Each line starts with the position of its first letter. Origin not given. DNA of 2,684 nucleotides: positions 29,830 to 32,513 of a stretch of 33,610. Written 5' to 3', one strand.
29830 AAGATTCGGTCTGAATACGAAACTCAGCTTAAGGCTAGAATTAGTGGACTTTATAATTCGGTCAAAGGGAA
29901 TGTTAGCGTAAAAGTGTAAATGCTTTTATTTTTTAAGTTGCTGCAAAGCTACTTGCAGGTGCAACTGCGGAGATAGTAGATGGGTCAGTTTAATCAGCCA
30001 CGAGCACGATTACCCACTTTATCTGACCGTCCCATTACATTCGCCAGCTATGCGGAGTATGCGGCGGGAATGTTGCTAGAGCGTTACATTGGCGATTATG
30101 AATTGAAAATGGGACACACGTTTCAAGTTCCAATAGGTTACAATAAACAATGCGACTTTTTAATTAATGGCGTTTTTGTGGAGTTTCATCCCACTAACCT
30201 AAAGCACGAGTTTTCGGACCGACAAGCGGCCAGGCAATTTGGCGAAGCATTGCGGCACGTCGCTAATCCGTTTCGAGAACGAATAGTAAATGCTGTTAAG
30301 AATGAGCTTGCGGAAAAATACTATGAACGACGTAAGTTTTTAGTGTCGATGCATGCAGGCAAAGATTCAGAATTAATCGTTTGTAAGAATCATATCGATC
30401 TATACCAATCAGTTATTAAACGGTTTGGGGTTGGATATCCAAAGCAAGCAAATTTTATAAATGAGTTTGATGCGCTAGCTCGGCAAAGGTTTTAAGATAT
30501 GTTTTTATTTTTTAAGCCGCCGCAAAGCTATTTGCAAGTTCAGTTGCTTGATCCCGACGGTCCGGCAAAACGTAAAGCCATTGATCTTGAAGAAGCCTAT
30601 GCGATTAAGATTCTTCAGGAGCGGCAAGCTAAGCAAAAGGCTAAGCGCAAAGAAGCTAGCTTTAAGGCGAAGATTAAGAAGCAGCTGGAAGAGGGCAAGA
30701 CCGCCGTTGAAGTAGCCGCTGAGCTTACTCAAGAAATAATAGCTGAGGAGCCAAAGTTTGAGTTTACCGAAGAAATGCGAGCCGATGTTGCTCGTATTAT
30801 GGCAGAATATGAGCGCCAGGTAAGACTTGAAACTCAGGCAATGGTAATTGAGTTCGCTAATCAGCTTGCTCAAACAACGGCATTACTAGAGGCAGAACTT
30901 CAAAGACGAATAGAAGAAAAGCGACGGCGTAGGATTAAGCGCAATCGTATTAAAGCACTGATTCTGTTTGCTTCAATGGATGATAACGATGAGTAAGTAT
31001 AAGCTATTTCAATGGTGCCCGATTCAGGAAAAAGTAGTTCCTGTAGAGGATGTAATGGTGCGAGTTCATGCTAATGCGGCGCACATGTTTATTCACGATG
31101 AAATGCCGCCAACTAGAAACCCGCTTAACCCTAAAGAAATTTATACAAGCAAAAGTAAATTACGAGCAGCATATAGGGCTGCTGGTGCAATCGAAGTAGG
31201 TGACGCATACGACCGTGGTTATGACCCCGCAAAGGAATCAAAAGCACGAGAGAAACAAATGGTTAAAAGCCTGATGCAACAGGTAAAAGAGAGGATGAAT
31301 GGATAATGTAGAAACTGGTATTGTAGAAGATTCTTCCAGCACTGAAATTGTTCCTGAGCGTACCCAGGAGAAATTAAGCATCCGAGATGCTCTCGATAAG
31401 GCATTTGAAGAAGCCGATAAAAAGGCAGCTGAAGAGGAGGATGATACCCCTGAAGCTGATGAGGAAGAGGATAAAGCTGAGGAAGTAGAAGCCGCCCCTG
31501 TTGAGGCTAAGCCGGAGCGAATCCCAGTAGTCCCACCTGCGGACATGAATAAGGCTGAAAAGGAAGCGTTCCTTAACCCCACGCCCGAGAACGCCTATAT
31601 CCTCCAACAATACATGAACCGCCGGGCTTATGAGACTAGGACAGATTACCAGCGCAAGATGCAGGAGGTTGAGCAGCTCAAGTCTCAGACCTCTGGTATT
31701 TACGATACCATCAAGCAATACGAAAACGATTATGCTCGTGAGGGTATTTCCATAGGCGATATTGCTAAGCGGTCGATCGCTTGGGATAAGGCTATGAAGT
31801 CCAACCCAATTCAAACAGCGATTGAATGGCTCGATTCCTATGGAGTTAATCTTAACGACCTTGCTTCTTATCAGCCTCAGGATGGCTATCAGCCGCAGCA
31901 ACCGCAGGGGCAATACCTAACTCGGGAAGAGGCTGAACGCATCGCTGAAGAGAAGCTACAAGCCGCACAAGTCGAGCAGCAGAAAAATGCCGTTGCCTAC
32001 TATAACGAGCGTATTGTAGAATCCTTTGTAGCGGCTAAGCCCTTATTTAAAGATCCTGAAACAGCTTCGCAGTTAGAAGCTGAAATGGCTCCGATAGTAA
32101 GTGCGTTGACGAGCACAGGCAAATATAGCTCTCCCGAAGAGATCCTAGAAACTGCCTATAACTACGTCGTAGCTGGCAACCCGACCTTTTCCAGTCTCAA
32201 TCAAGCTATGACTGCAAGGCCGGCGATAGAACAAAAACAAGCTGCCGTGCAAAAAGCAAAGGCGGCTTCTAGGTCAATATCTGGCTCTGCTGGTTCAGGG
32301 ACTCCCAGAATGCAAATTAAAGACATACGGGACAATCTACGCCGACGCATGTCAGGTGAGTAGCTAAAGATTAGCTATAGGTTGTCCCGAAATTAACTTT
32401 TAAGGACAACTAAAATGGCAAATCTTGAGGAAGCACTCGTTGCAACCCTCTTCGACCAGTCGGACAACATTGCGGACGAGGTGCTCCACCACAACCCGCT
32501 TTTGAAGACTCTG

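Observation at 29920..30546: Nuclease ORF at a late-gene junction, preceded by a diverged duplicate of the next gene's first 16 codons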

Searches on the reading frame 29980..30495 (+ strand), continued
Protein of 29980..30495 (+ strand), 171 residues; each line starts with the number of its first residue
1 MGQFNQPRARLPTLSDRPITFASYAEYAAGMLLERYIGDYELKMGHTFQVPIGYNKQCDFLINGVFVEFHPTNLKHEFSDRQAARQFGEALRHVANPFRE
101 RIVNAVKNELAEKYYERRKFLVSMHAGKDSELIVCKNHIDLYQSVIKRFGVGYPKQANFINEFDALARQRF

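Call 65: search_protein_families(library=ncbifam, proteins=[P0001, P0030, P0034, P0100, P0160, P0209, P0227], max_evalue=0.1)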
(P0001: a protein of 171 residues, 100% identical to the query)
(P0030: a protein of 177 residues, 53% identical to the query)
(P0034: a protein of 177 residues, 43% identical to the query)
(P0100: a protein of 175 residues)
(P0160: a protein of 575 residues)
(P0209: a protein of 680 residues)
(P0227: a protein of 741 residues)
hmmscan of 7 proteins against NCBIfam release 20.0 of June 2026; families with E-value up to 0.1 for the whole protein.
P0001 (171 aa): 0 families

P0030 (177 aa): 0 families

P0034 (177 aa): 0 families

P0100 (175 aa): 0 families

P0160 (575 aa): 0 families

P0209 (680 aa): 0 families

P0227 (741 aa): 0 families

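Call 70: search_solved_structures(query=P0227, max_evalue=0.1)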
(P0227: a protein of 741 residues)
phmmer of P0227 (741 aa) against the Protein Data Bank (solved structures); distinct sequences matched with E-value up to 0.1: 0.

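Call 71: search_solved_structures(query=P0160, max_evalue=0.1)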
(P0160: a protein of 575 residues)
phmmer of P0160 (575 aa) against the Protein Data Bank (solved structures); distinct sequences matched with E-value up to 0.1: 1.
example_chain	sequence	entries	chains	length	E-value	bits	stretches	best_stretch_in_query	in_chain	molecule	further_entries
2xz4_A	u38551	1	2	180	0.021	16.9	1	117-159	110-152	PEPTIDOGLYCAN-RECOGNITION PROTEIN LF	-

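Call 72: search_protein_families(library=phrogs, proteins=[P0160, P0209, P0227, P0228, P0195, P0225, P0215, P0110, P0141, P0101], max_evalue=0.001)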
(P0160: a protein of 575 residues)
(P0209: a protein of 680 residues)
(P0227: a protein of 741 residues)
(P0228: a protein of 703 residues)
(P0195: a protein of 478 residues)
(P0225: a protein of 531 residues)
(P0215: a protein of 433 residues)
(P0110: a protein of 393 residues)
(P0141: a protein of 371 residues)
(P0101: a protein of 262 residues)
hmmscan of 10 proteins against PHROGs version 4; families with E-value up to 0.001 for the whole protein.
P0160 (575 aa): 0 families

P0209 (680 aa): 0 families

P0227 (741 aa): 0 families

P0228 (703 aa): 0 families

P0195 (478 aa): 0 families

P0225 (531 aa): 0 families

P0215 (433 aa): 0 families

P0110 (393 aa): 0 families

P0141 (371 aa): 0 families

P0101 (262 aa): 0 families

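Call 108: predict_structure(alignment_id=A3)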
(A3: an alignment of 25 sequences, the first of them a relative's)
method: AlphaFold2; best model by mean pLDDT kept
length: 177 residues; sequences in the alignment: 25
mean_pLDDT: 87.0   pTM: 0.77
mean pLDDT of the five models: 87.0, 84.4, 81.7, 81.6, 81.0
residues with pLDDT >= 90: 139; 70-90: 11; 50-70: 9; < 50: 18
segments of 3 or more residues with pLDDT < 50: 1-4, 164-177
pLDDT, mean of each block of 10 residues (from residue 1): 51 83 95 93 93 96 91 94 97 95 92 93 94 97 97 95 53 41
secondary structure, 60 per line:
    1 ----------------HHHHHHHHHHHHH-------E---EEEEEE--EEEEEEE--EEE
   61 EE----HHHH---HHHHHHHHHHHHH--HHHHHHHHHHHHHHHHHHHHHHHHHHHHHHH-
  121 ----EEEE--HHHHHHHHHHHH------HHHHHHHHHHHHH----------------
elements in order: H17-29 E41-46 E49-55 E58-62 H67-70 H74-86 H89-119 E125-128 H131-142 H149-161

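Call 110: fold_search(model_id=the predicted structure, library=pdb)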
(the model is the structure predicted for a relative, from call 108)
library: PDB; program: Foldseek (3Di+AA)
matches with E <= 10: 11; with E <= 0.001: 0
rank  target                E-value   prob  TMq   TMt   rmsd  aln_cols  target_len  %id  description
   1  3r3p_B                2.6e+00  0.08  0.25  0.39  10.4       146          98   10  Homing Endonuclease I-Bth0305I Catalytic Domain (released 2011-10-05)
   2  5ycr_D                4.2e+00  0.14  0.14  0.10   3.7        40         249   12  X-Ray Structure of Enoyl-Acyl Carrier Protein Reductase from Bacillus Anthracis with NAD+ (released 2018-02-21)
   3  9t0n                  5.0e+00  0.03  0.12  0.08  10.1        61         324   21  Crystal structure of TagF (ACIAD2683) from Acinetobacter baylyi ADP1 (released 2025-11-12)
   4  5xtc_w                7.1e+00  0.02  0.18  0.12  11.8       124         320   15  Cryo-EM structure of human respiratory complex I transmembrane arm (released 2017-08-30)
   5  5g0q                  7.1e+00  0.02  0.12  0.05  10.0        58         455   14  beta-glucuronidase with an activity-based probe (N-alkyl cyclophellitol aziridine) bound (released 2017-04-12)
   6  9r2l_A                7.5e+00  0.04  0.15  0.19  11.4        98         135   13  De novo designed N37 protein fold (released 2025-05-14)
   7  3hos_A                8.4e+00  0.08  0.17  0.09   8.7        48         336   19  Crystal structure of the mariner Mos1 paired end complex with Mg (released 2009-09-22)
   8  2f6l_B                8.4e+00  0.03  0.17  0.18  12.3       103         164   14  X-ray structure of Chorismate Mutase from Mycobacterium Tuberculosis (released 2005-12-13)
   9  3nhe_A                8.9e+00  0.02  0.12  0.07  10.2        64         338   14  High Resolution Structure (1.26A) of USP2a in Complex with Ubiquitin (released 2010-06-30)
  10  7s03_A                9.5e+00  0.07  0.17  0.25   7.1        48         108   17  DNA-binding domain of human SETMAR in complex with Hsmar1 terminal inverted repeat (TIR) DNA (released 2022-08-03)
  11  3hos_B                9.5e+00  0.07  0.15  0.08   9.0        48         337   19  Crystal structure of the mariner Mos1 paired end complex with Mg (released 2009-09-22)

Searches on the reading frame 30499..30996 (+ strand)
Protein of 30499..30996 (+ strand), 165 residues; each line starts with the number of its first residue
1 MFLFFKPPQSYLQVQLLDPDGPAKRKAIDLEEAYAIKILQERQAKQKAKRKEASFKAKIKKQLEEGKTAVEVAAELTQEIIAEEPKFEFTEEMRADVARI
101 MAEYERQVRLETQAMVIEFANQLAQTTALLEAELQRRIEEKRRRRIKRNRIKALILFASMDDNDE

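Call 6: search_protein_families(library=pfam, proteins=[window:30499-30996:+], max_evalue=1)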
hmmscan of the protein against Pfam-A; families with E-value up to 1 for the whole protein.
window:30499-30996:+ (165 aa): 3 families
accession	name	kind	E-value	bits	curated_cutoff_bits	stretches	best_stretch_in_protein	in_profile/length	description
PF01244.27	Peptidase_M19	-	0.048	13.3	26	1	26-133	7-112/319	Membrane dipeptidase (Peptidase family M19)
PF08807.15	DUF1798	-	0.3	11.7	25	0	37-86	9-59/108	Bacterial domain of unknown function (DUF1798)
PF25590.1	DUF7936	-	0.66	11.2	27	0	29-69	59-98/103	Domain of unknown function (DUF7936)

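Call 7: search_protein_families(library=phrogs, proteins=[window:30499-30996:+], max_evalue=0.01)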
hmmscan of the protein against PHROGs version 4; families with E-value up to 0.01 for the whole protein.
window:30499-30996:+ (165 aa): 0 families

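Call 16: find_homologous_proteins(query=window:30499-30996:+, max_evalue=0.001)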
Query window:30499-30996:+ (165 aa): 53 proteins with E <= 0.001 among 190 candidates.
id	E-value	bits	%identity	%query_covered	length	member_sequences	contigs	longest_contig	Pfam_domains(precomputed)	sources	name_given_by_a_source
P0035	2.7e-92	324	99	100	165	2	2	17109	-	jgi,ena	jgi:hypothetical protein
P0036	3.5e-66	239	74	100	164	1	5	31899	-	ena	-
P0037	7.5e-63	229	73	98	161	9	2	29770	-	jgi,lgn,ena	jgi:hypothetical protein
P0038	2.2e-62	227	73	98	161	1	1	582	-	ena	-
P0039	2.2e-61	224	70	100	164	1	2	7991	-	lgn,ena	-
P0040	2.3e-60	221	71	98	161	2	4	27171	-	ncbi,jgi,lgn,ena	jgi:hypothetical protein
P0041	2.2e-59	217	70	98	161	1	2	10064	-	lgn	-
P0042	4.6e-59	216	70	98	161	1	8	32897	-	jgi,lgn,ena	jgi:hypothetical protein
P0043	4.8e-53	197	80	76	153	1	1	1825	-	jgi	-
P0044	7.6e-53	196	79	76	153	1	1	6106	-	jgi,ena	jgi:hypothetical protein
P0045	9.8e-53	196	79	76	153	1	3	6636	-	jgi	-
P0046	1.1e-52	196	78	76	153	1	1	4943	-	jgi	-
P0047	2.4e-52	195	78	76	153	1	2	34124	-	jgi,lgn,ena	jgi:hypothetical protein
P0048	9.1e-52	193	67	98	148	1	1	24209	-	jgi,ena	jgi:hypothetical protein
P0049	3.7e-37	145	51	100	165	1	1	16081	-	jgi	-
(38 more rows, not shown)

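Call 21: find_encoding_contigs(protein=P0035, flank=5000, max_places=4)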
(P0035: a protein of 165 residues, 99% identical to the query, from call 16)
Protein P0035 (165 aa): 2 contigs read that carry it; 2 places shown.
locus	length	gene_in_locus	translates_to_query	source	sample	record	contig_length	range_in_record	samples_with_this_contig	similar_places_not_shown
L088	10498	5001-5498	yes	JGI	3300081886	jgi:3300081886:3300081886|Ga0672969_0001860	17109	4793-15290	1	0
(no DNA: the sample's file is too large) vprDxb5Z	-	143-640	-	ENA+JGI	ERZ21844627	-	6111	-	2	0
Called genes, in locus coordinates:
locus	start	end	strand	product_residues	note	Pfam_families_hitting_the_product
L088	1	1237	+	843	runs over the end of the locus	-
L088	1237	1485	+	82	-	-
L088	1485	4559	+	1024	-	-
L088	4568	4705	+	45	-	-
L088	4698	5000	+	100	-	-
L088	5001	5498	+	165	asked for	-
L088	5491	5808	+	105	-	-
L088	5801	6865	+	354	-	-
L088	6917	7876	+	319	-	-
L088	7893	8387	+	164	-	-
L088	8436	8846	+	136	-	-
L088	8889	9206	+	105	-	-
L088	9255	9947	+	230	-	-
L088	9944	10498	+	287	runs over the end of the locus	PF24175:SU10_adaptor (weak)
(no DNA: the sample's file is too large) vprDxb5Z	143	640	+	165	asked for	-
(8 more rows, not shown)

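Call 22: find_encoding_contigs(protein=P0036, flank=5000, max_places=3)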
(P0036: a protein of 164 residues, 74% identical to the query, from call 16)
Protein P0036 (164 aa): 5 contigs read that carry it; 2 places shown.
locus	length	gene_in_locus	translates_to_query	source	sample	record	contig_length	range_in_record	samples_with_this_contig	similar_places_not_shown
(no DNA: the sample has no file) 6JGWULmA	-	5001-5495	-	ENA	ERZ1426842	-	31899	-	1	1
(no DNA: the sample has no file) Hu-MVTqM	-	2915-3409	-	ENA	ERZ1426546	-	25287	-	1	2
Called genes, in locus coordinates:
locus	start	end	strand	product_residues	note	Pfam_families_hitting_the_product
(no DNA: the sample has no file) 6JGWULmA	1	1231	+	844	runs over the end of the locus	-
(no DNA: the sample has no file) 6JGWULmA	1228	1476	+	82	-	-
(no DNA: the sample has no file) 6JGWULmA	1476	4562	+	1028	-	-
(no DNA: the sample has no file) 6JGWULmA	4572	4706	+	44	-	-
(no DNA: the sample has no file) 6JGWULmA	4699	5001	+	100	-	-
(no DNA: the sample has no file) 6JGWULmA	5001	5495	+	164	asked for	-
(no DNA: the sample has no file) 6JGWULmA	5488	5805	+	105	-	-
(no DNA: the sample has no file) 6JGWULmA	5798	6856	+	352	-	-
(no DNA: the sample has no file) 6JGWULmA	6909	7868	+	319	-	-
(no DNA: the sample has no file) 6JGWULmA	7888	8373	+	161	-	-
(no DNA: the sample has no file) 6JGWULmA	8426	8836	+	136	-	-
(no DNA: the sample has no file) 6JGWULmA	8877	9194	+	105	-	-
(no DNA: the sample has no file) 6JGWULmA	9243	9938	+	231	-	-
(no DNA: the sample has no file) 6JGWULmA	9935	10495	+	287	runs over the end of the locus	-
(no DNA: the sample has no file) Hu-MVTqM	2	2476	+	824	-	?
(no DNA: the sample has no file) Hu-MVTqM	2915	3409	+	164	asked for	-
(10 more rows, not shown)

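Call 23: find_encoding_contigs(protein=P0037, flank=5000, max_places=3)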
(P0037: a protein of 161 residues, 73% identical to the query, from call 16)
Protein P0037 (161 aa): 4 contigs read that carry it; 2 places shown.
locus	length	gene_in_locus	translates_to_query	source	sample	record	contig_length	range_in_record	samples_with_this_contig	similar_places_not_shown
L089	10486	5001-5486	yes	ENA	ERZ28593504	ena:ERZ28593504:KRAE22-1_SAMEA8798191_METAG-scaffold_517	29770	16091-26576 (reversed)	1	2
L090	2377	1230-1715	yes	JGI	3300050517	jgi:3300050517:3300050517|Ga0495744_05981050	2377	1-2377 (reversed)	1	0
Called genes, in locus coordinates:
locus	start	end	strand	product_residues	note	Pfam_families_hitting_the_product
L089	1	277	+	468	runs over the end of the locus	PF03237:Terminase_6N (weak)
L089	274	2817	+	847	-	-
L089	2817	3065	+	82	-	-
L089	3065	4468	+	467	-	-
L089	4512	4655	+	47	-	-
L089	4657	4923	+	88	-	-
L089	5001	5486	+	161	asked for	-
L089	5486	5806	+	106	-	-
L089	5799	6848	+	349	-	-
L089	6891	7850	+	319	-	-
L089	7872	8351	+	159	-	-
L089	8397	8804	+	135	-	-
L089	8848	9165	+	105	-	-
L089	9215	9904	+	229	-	-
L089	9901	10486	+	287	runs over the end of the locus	PF24175:SU10_adaptor (weak)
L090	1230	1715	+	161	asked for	-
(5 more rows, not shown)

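Call 26: find_encoding_contigs(protein=P0035, flank=10000, max_places=1)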
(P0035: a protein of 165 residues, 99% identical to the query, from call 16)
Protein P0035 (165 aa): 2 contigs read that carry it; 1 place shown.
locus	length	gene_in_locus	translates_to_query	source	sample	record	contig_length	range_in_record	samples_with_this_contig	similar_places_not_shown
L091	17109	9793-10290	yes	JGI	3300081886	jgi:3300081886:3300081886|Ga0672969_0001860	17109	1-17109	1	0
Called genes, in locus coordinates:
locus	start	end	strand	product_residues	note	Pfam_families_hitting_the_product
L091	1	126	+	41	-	?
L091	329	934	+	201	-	PF04448:DUF551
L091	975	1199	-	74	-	-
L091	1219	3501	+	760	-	PF03237:Terminase_6N (weak), PF14890:Intein_splicing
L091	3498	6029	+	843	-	-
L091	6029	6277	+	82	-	-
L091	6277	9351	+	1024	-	-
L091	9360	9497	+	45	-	-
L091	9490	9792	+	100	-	-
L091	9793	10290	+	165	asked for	-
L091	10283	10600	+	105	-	-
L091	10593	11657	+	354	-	-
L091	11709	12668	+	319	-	-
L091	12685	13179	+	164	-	-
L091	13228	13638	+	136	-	-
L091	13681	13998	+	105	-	-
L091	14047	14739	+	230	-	-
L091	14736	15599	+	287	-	PF24175:SU10_adaptor (weak)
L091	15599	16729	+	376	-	-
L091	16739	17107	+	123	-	?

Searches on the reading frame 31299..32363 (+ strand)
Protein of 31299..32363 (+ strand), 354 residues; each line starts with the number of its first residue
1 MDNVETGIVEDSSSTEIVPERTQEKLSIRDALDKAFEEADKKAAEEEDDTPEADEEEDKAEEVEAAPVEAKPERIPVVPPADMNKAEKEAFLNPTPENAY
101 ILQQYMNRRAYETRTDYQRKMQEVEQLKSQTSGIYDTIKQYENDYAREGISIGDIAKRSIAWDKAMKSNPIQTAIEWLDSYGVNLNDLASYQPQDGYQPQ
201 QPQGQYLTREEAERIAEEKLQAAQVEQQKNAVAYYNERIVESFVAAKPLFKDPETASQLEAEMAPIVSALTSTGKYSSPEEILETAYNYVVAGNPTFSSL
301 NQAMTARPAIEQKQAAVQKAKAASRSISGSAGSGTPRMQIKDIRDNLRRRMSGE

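Call 6: search_protein_families(library=pfam, proteins=[window:31299-32363:+], max_evalue=1)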
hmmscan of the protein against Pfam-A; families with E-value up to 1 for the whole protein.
window:31299-32363:+ (354 aa): 2 families
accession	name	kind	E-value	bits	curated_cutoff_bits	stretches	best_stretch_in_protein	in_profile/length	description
PF01411.24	tRNA-synt_2c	-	0.02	13.9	30.3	1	124-241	337-452/552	tRNA synthetases class II (A)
PF08275.17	DNAG_N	-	0.087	13.4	26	1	164-240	4-80/128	DNA primase catalytic core, N-terminal domain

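Call 7: search_protein_families(library=phrogs, proteins=[window:31299-32363:+], max_evalue=0.01)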
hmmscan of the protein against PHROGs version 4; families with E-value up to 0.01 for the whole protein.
window:31299-32363:+ (354 aa): 0 families
